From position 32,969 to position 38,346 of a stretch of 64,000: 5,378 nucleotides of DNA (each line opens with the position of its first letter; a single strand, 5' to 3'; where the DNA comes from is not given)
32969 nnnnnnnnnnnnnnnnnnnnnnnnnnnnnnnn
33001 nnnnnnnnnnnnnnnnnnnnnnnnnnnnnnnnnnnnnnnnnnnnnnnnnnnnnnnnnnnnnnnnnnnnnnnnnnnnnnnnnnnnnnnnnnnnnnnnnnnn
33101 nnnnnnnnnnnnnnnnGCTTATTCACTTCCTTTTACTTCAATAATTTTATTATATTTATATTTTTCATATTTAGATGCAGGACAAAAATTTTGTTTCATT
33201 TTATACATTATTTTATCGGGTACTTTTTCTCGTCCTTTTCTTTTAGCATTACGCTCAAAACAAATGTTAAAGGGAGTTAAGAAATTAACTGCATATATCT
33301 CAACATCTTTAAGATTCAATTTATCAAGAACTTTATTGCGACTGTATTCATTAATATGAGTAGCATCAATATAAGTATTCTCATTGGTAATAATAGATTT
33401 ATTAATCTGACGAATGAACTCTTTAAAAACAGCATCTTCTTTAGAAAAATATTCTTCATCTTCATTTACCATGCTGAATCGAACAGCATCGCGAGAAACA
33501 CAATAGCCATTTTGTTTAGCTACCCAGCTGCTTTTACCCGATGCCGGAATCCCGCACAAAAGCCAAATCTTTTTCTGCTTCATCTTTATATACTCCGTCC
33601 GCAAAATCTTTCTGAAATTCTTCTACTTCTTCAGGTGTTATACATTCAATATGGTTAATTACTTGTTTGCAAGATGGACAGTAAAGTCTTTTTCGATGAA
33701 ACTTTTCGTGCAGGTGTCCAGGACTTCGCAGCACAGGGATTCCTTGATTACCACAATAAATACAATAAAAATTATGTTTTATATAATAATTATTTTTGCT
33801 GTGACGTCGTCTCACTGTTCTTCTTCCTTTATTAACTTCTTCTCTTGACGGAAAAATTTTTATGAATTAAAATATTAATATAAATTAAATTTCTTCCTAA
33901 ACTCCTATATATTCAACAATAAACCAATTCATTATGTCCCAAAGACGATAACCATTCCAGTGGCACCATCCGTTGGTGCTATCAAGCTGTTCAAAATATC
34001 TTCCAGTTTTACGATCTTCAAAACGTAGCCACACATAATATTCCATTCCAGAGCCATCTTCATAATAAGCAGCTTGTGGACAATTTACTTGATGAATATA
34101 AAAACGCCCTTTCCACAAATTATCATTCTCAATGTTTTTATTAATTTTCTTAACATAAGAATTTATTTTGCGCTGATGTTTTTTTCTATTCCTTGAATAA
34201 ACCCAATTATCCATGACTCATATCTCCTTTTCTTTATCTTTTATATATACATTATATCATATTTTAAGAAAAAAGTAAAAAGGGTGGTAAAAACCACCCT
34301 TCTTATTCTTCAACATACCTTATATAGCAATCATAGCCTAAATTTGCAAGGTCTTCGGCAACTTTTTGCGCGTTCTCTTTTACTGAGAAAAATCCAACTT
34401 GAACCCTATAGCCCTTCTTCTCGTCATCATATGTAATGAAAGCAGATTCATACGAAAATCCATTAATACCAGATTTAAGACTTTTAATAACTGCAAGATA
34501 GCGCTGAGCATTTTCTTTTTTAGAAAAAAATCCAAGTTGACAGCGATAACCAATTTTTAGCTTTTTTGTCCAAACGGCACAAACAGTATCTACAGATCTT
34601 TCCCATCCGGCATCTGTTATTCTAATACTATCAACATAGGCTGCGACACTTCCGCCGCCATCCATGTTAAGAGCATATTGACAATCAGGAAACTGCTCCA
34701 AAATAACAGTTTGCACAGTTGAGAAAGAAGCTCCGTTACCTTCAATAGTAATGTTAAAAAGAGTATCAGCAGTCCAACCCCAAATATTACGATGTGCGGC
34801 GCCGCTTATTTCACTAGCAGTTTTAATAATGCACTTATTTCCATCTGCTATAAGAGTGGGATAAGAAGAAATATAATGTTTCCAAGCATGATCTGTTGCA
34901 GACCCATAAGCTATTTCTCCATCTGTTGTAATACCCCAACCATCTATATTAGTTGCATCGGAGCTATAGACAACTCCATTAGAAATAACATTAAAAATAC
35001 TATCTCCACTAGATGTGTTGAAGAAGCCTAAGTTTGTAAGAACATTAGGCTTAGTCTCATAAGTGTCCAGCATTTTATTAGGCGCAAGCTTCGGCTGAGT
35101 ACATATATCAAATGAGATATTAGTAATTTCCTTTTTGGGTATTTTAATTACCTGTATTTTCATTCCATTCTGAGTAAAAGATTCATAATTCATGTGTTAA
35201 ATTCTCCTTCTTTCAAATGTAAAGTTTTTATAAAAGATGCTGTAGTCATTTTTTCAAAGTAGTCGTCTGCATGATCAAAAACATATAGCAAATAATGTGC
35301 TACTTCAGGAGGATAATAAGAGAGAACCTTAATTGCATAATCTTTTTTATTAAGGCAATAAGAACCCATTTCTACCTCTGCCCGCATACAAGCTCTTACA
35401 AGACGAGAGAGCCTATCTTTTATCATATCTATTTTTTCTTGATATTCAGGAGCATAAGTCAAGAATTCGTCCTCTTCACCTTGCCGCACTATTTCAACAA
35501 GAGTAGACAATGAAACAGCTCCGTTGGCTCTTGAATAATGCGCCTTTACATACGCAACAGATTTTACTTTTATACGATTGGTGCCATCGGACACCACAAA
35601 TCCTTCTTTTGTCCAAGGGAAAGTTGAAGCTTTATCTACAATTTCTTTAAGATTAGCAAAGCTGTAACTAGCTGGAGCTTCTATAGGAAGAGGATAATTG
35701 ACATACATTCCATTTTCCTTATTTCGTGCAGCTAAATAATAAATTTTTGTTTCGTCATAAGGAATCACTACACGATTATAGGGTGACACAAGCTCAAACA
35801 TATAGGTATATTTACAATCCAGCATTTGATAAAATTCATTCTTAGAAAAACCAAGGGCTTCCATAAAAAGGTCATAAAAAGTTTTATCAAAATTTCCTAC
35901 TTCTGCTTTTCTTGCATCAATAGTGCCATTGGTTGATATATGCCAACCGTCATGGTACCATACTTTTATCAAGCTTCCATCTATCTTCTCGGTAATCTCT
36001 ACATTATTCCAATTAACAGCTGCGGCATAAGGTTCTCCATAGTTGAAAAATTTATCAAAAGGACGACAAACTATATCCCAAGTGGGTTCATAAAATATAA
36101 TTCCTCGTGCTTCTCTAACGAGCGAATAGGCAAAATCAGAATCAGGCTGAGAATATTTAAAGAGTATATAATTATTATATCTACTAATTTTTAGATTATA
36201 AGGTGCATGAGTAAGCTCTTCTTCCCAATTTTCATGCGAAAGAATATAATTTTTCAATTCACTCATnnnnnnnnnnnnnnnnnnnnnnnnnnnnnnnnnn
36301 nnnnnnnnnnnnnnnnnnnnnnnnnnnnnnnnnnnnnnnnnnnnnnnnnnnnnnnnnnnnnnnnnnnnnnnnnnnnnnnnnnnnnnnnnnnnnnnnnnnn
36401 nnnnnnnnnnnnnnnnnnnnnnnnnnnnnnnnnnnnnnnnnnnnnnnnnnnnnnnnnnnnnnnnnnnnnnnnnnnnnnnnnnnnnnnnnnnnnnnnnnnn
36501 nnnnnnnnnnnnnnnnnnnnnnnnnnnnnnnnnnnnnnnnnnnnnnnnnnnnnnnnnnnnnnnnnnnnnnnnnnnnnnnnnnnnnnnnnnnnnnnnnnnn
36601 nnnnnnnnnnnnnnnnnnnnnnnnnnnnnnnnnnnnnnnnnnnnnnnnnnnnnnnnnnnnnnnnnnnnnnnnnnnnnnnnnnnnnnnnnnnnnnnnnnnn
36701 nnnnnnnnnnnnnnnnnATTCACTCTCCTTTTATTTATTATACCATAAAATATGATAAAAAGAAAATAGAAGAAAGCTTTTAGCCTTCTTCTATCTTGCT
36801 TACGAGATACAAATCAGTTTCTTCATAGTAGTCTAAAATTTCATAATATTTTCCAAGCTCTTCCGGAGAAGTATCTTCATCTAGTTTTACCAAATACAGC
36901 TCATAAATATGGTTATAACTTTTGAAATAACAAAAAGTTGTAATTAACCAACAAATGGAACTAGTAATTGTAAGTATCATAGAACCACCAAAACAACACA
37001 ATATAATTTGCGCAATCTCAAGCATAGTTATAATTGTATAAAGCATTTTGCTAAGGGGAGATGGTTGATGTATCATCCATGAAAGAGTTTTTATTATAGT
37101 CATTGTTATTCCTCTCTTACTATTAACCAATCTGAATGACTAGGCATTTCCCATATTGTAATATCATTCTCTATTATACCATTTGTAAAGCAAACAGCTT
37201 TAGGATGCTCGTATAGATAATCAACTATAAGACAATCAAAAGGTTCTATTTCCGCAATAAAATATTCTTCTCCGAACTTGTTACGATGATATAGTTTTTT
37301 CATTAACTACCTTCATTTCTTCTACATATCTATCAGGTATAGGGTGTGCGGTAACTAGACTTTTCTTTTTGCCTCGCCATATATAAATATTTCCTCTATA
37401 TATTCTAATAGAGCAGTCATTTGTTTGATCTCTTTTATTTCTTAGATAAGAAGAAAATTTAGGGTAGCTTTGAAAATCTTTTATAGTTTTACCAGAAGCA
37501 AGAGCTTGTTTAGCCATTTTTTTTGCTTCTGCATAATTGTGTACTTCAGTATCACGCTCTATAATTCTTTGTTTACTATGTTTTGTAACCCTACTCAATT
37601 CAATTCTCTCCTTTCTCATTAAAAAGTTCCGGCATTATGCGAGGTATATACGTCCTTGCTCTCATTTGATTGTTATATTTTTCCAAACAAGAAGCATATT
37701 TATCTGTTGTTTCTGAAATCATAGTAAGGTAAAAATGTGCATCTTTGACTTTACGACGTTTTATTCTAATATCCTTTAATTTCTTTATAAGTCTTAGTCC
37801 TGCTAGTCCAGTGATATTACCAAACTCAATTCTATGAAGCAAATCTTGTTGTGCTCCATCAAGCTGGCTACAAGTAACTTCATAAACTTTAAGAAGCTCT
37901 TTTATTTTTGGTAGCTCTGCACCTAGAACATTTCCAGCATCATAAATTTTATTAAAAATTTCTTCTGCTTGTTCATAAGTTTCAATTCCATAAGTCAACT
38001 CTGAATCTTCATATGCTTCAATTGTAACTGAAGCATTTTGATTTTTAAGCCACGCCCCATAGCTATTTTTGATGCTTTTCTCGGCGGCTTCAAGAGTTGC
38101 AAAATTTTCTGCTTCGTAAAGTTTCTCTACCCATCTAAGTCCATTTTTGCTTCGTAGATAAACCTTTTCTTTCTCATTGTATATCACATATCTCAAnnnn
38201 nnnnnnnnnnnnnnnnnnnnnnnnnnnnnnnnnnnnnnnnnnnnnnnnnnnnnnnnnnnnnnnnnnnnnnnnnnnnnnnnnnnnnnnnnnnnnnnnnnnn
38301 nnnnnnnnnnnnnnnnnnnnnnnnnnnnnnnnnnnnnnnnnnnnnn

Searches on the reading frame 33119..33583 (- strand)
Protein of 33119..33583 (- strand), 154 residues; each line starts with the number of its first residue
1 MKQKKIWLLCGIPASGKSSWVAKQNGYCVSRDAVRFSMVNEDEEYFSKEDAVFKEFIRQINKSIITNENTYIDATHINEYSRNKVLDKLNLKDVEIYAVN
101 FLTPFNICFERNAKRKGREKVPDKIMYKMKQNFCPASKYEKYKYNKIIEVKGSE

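Call 53: search_protein_families(library=phrogs, max_evalue=0.001, proteins=[window:33119-33583:-])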
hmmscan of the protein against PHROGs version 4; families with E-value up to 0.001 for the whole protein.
window:33119-33583:- (154 aa): 5 families
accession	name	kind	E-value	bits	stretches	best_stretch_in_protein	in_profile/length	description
phrog_6931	-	unknown function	6.7e-19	69.3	1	3-139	184-331/343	-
phrog_505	-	other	7.8e-19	69.2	1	4-141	2-148/295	polynucleotide kinase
phrog_8238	-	DNA, RNA and nucleotide metabolism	3.8e-10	39.5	1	4-130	2-137/737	RNA ligase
phrog_2071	-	other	4.8e-09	37.4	1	1-136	13-144/282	ATPase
phrog_4581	-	head and packaging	0.00083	19.8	0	2-26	122-146/395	terminase small subunit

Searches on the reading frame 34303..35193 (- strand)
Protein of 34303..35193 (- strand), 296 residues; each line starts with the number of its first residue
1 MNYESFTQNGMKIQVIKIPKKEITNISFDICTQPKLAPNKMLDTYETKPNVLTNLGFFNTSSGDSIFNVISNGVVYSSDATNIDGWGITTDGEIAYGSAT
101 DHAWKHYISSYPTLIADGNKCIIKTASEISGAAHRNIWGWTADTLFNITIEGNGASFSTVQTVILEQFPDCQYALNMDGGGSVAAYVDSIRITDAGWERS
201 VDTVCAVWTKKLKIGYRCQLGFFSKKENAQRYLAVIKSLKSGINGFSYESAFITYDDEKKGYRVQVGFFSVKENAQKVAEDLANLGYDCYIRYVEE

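Call 28: search_protein_families(library=phrogs, max_evalue=0.01, proteins=[window:34303-35193:-])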
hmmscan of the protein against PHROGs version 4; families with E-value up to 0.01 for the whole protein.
window:34303-35193:- (296 aa): 1 family
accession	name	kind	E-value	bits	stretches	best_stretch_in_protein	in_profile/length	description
phrog_15001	-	lysis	0.00067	19.9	0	257-291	212-247/367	endolysin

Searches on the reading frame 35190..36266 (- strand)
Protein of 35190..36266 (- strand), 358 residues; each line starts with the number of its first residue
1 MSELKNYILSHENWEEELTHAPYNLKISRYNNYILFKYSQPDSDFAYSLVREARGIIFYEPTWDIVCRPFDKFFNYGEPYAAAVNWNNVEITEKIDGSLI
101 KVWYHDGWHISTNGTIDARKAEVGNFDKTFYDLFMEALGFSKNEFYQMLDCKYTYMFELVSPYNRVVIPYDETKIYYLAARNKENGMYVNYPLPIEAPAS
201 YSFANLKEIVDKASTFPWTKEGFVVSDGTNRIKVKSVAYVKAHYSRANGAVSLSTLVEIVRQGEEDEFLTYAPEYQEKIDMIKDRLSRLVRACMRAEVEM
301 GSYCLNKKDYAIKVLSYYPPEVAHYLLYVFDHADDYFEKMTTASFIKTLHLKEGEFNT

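Call 28: search_protein_families(library=phrogs, max_evalue=0.01, proteins=[window:35190-36266:-])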
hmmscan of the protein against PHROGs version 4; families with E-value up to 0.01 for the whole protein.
window:35190-36266:- (358 aa): 2 families
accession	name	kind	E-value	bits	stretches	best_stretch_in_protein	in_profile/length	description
phrog_562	-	tail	1.8e-48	166.3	1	28-341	30-357/377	RNA ligase and tail fiber protein attachment catalyst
phrog_8238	-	DNA, RNA and nucleotide metabolism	0.00057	19.1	1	50-249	455-680/737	RNA ligase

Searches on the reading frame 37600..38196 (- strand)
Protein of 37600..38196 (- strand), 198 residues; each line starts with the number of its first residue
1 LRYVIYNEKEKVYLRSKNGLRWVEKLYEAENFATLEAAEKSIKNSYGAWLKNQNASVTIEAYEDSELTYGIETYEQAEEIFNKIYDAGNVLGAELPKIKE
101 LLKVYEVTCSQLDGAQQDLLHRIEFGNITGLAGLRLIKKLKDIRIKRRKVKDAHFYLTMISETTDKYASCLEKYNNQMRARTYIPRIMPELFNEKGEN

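Call 28: search_protein_families(library=phrogs, max_evalue=0.01, proteins=[window:37600-38196:-])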
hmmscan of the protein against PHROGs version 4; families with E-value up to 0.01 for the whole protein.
window:37600-38196:- (198 aa): 1 family
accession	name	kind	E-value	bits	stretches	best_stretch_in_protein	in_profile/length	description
phrog_2717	-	unknown function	0.0001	23.1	1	54-155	35-133/193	-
